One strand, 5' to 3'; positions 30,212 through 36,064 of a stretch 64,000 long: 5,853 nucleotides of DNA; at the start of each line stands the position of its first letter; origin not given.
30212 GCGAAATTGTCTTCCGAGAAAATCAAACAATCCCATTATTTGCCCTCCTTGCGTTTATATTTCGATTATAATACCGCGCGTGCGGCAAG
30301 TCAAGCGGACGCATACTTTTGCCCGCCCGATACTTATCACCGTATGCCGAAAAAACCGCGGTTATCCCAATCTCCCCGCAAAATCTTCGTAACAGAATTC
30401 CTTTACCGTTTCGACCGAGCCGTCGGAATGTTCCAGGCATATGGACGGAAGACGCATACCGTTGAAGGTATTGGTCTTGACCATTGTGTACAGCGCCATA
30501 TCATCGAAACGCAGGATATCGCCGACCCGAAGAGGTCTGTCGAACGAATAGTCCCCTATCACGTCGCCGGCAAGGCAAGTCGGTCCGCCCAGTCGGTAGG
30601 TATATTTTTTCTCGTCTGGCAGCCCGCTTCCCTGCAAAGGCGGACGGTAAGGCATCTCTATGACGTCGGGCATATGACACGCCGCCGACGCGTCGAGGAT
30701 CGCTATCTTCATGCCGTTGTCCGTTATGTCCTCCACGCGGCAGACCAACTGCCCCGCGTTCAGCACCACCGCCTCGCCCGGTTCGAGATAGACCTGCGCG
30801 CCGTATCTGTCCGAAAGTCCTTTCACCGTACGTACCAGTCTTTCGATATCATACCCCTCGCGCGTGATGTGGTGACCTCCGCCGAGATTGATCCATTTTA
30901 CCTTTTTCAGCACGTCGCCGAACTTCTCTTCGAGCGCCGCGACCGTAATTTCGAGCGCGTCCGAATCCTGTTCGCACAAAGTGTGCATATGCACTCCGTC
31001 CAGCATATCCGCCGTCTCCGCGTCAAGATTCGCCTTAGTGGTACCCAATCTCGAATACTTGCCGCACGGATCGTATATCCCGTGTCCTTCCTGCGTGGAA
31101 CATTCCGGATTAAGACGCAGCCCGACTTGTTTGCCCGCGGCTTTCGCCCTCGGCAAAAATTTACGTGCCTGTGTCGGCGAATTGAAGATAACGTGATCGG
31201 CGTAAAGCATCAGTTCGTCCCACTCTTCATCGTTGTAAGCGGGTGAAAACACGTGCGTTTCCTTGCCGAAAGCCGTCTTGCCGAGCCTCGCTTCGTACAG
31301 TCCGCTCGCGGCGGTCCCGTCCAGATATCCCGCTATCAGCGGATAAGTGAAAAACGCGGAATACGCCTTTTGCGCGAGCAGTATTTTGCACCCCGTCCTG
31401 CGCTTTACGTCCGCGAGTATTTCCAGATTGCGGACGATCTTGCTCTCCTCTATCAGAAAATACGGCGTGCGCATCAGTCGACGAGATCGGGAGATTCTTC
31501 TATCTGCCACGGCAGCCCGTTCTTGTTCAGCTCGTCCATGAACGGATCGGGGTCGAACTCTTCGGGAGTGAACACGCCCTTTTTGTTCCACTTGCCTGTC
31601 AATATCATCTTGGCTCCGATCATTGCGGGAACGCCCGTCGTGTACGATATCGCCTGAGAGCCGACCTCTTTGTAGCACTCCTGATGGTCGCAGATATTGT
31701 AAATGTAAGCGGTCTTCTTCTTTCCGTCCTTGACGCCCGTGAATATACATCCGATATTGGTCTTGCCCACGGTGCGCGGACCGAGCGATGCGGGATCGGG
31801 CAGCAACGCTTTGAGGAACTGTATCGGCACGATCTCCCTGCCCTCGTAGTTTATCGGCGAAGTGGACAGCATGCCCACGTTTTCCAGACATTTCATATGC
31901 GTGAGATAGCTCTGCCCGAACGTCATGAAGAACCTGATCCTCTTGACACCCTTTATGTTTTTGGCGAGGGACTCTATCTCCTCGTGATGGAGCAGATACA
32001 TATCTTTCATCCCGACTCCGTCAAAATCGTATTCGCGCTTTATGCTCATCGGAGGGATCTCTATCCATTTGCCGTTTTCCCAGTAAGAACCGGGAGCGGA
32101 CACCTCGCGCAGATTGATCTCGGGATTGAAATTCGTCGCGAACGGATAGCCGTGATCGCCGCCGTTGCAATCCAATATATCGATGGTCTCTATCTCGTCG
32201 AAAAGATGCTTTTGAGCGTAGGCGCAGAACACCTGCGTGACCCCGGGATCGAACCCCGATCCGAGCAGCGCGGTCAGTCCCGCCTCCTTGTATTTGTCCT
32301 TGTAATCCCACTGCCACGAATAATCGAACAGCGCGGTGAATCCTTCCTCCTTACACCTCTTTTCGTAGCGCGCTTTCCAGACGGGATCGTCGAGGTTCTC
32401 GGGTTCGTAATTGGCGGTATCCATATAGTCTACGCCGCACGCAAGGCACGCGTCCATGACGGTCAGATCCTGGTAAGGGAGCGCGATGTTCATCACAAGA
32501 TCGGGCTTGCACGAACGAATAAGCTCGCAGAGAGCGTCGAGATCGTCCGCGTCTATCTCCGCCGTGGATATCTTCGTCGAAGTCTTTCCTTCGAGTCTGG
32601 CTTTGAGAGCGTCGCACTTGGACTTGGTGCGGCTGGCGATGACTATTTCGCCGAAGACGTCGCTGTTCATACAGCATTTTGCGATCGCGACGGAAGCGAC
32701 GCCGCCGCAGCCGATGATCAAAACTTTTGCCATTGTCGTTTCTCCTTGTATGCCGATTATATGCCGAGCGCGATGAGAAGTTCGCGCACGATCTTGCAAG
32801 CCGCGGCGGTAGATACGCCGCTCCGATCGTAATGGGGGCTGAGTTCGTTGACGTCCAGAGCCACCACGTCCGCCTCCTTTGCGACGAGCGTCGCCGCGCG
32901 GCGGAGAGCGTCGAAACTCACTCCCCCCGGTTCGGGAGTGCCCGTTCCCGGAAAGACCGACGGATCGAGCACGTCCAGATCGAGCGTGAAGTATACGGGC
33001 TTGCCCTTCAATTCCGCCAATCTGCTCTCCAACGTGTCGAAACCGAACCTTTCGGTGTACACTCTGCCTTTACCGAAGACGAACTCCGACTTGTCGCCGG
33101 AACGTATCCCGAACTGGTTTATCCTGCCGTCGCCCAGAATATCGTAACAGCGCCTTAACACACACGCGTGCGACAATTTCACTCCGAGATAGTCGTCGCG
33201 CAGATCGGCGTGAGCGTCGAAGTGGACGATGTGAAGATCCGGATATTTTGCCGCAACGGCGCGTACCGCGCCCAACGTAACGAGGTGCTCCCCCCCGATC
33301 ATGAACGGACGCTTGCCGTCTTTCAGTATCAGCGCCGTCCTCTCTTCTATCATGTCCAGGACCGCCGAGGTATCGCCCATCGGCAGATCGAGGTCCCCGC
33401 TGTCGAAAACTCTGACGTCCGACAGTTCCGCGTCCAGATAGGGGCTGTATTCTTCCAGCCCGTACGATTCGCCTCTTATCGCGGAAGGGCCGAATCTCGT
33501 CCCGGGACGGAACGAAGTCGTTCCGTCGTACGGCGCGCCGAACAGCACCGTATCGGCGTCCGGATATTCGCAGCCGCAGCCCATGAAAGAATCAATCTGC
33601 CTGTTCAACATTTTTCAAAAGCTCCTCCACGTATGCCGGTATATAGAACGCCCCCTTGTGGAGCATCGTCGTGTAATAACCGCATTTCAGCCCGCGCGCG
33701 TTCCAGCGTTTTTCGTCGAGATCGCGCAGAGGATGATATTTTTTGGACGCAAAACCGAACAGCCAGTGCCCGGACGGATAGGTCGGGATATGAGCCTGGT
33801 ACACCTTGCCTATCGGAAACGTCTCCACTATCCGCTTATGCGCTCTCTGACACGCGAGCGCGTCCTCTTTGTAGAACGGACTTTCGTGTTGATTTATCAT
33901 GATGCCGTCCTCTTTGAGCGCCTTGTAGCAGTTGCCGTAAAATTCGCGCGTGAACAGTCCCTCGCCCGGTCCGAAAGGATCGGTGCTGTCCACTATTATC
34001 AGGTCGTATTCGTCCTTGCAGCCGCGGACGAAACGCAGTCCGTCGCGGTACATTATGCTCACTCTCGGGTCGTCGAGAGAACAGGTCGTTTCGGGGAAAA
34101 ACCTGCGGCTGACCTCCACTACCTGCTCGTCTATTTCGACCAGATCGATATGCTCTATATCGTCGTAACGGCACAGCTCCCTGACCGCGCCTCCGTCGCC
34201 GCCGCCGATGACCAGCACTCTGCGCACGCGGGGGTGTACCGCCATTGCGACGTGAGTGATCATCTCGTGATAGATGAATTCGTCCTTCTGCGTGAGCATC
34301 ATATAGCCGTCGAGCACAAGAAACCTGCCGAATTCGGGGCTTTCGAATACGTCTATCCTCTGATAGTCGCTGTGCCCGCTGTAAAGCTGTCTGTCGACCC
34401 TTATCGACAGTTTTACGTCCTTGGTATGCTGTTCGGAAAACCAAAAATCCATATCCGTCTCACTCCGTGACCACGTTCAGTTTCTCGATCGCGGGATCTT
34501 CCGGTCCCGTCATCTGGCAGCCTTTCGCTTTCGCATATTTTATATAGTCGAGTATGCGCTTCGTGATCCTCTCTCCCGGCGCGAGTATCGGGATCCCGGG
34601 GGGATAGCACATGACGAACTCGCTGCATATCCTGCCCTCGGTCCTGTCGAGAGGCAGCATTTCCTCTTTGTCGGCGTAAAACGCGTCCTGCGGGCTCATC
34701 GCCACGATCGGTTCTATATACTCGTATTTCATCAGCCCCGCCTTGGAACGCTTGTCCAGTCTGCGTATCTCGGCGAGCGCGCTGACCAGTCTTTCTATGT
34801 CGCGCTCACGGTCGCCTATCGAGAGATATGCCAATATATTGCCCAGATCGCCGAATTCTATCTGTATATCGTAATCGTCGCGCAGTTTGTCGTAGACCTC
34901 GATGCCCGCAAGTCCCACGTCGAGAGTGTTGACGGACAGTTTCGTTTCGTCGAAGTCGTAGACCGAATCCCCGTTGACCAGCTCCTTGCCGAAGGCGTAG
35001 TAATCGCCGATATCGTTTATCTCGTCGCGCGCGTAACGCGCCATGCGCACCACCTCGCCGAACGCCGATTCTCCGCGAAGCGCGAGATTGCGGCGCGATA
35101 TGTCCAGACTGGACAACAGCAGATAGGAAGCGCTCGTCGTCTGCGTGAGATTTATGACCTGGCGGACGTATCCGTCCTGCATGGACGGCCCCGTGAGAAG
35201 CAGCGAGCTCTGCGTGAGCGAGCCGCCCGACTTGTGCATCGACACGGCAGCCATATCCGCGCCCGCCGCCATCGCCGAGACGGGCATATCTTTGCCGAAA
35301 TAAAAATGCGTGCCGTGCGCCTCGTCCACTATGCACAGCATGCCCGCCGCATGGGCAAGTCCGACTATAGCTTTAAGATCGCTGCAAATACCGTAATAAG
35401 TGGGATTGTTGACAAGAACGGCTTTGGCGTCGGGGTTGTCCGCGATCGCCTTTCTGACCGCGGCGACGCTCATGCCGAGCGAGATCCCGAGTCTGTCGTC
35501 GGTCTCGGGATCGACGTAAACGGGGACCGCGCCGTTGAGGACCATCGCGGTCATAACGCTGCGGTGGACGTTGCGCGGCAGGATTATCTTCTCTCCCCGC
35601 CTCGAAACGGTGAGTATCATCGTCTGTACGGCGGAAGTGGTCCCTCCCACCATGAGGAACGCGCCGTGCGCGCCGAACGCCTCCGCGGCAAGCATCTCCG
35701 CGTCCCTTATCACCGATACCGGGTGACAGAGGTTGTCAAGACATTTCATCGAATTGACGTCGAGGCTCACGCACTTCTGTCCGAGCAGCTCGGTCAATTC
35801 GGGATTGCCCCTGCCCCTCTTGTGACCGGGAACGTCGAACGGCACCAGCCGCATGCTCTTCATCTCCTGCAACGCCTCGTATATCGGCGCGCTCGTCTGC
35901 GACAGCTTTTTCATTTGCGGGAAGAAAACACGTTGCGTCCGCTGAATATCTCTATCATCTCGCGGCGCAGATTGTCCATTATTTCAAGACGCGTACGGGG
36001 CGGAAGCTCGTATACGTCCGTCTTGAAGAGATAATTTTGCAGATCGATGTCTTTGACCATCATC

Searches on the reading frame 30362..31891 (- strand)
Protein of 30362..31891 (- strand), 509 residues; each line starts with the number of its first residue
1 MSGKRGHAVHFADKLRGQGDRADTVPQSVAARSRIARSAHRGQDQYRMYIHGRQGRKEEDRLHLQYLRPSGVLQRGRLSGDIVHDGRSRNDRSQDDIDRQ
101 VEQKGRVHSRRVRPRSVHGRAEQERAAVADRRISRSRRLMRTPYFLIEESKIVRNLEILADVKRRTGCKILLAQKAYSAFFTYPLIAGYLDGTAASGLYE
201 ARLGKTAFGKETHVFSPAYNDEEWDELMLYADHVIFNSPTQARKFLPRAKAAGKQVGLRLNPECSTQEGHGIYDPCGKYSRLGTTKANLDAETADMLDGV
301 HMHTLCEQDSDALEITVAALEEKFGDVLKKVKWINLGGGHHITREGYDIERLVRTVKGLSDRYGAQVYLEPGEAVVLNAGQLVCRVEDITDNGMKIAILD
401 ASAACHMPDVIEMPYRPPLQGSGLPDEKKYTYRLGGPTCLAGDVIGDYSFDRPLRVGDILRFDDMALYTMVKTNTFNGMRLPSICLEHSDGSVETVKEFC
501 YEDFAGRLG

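Call 10: search_protein_families(library=pfam, proteins=[window:30362-31891:-])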
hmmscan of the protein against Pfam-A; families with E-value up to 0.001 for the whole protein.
window:30362-31891:- (509 aa): 1 family
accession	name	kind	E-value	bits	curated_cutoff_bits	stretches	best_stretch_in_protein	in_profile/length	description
PF00278.28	Orn_DAP_Arg_deC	-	5.9e-14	52.5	23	1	274-465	5-94/95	Pyridoxal-dependent decarboxylase, C-terminal sheet domain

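Call 50: search_protein_families(library=ncbifam, proteins=[window:30362-31891:-], max_evalue=1e-10)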
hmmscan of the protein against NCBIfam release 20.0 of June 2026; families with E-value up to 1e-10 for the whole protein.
window:30362-31891:- (509 aa): 2 families
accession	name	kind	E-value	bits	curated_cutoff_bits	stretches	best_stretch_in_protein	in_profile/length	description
TIGR01047.1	nspC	equivalog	2e-134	447.8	409.05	1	140-507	1-379/380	carboxynorspermidine decarboxylase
TIGR01048.1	lysA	equivalog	3.7e-11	42.2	297.9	1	138-486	21-394/417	diaminopimelate decarboxylase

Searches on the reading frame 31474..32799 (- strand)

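Call 10: search_protein_families(library=pfam, proteins=[window:31474-32799:-])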
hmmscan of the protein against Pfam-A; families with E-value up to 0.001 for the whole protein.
window:31474-32799:- (441 aa): 3 families
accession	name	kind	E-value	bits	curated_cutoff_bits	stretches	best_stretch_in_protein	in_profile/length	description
PF16653.10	Sacchrp_dh_C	-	5.5e-52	177.9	31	1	182-429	1-265/265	Saccharopine dehydrogenase C-terminal domain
PF03435.24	Sacchrp_dh_NADP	-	1.2e-29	103.7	25.1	1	26-178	1-129/129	Saccharopine dehydrogenase NADP binding domain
PF01488.26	Shikimate_DH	-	0.00037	21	24.3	1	20-83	9-70/138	Shikimate / quinate 5-dehydrogenase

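Call 50: search_protein_families(library=ncbifam, proteins=[window:31474-32799:-], max_evalue=1e-10)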
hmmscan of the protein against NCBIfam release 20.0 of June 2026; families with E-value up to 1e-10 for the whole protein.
window:31474-32799:- (441 aa): 1 family
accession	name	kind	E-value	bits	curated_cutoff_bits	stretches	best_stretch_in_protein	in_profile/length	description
NF043000.1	carsnrspmd_synth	equivalog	2.2e-122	409.2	800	1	26-435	3-402/405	carboxynorspermidine synthase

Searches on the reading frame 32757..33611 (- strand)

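Call 10: search_protein_families(library=pfam, proteins=[window:32757-33611:-])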
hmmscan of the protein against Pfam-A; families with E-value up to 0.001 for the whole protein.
window:32757-33611:- (284 aa): 1 family
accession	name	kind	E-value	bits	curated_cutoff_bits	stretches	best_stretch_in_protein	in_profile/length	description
PF00491.26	Arginase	-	2.4e-77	260.6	22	1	20-279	2-278/280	Arginase family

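Call 50: search_protein_families(library=ncbifam, proteins=[window:32757-33611:-], max_evalue=1e-10)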
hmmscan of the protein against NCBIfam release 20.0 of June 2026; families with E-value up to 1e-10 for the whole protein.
window:32757-33611:- (284 aa): 4 families
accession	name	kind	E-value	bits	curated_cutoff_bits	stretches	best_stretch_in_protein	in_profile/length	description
TIGR01230.1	agmatinase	equivalog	1.8e-85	286.9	174.3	1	8-280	2-274/275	agmatinase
NF002564.0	PRK02190.1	subfamily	4.7e-53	180.4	302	1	17-280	31-299/307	agmatinase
TIGR01227.1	hutG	equivalog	6e-27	94.7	229.15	1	18-279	34-306/307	formimidoylglutamase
TIGR01229.1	rocF_arginase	equivalog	6.1e-24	84.9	227.6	1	198-279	211-295/300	arginase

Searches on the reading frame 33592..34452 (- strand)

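Call 10: search_protein_families(library=pfam, proteins=[window:33592-34452:-])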
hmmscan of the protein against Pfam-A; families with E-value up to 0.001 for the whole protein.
window:33592-34452:- (286 aa): 2 families
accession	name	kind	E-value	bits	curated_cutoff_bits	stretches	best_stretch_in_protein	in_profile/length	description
PF01564.23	Spermine_synth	-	5.4e-63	212.3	22.9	1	58-238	1-179/186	Spermine/spermidine synthase domain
PF17284.7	Spermine_synt_N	-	3e-16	59.5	22.1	1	4-54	2-52/53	Spermidine synthase tetramerisation domain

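Call 50: search_protein_families(library=ncbifam, proteins=[window:33592-34452:-], max_evalue=1e-10)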
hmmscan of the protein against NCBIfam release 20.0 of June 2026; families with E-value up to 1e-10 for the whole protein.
window:33592-34452:- (286 aa): 6 families
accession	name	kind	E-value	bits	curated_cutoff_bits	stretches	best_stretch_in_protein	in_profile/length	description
NF002010.0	PRK00811.1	equivalog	4.7e-118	393.6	260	1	2-281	5-286/287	polyamine aminopropyltransferase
TIGR00417.1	speE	equivalog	4.4e-95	318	249.55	1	4-274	1-271/271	spermidine synthase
NF002956.0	PRK03612.1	equivalog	1.2e-46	159.3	472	1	5-256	226-481/522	polyamine aminopropyltransferase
NF002435.0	PRK01581.1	equivalog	1.6e-30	106.5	537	1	21-246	98-322/374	polyamine aminopropyltransferase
NF001811.0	PRK00536.1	equivalog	1.6e-23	83.7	352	1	4-281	2-258/262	spermidine synthase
NF003380.0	PRK04457.1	equivalog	9.8e-15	54.3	304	1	71-186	65-177/265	polyamine aminopropyltransferase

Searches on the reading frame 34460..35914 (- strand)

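Call 10: search_protein_families(library=pfam, proteins=[window:34460-35914:-])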
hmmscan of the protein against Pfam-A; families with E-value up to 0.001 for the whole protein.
window:34460-35914:- (484 aa): 7 families
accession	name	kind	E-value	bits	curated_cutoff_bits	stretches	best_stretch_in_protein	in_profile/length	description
PF01276.26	OKR_DC_1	-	2.1e-64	218.2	27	1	10-323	2-341/417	Orn/Lys/Arg decarboxylase, major domain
PF03711.20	OKR_DC_1_C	-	1.6e-13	51.5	24.2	1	396-465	40-114/132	Orn/Lys/Arg decarboxylase, C-terminal domain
PF00155.27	Aminotran_1_2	-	8.4e-09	35.5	19.7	1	73-213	48-200/361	Aminotransferase class I and II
PF01041.23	DegT_DnrJ_EryC1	-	9e-08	32.2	19.8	1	87-204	43-152/360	DegT/DnrJ/EryC1/StrS aminotransferase family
PF00266.25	Aminotran_5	-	1.5e-06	27.9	21.5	1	76-230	52-203/371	Aminotransferase class-V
PF01212.27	Beta_elim_lyase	-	5.9e-06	26.3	27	1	71-236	36-207/288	Beta-eliminating lyase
PF01053.26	Cys_Met_Meta_PP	-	0.0001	21.4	27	1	80-225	65-195/381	Cys/Met metabolism PLP-dependent enzyme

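Call 50: search_protein_families(library=ncbifam, proteins=[window:34460-35914:-], max_evalue=1e-10)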
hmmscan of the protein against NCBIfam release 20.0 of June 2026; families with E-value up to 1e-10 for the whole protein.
window:34460-35914:- (484 aa): 6 families
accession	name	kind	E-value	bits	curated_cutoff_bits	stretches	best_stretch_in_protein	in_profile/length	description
NF011928.0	PRK15399.1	subfamily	7.9e-19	67.3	968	0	41-275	168-414/713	lysine decarboxylase LdcC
NF010092.0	PRK13578.1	subfamily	3.3e-17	62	794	0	7-137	107-245/720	ornithine decarboxylase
TIGR04318.1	lacto_ODC_hypo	hypoth_equivalog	5.5e-16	58.1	950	0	26-144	108-233/695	putative ornithine decarboxylase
NF011603.0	PRK15029.1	equivalog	8.1e-16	57.5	1167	0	59-200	198-351/756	arginine decarboxylase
TIGR04301.1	ODC_inducible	exception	1.4e-15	56.5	1310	0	395-460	616-683/719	ornithine decarboxylase SpeF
NF011929.0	PRK15400.1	subfamily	9.1e-15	54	1056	0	47-182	174-317/714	lysine decarboxylase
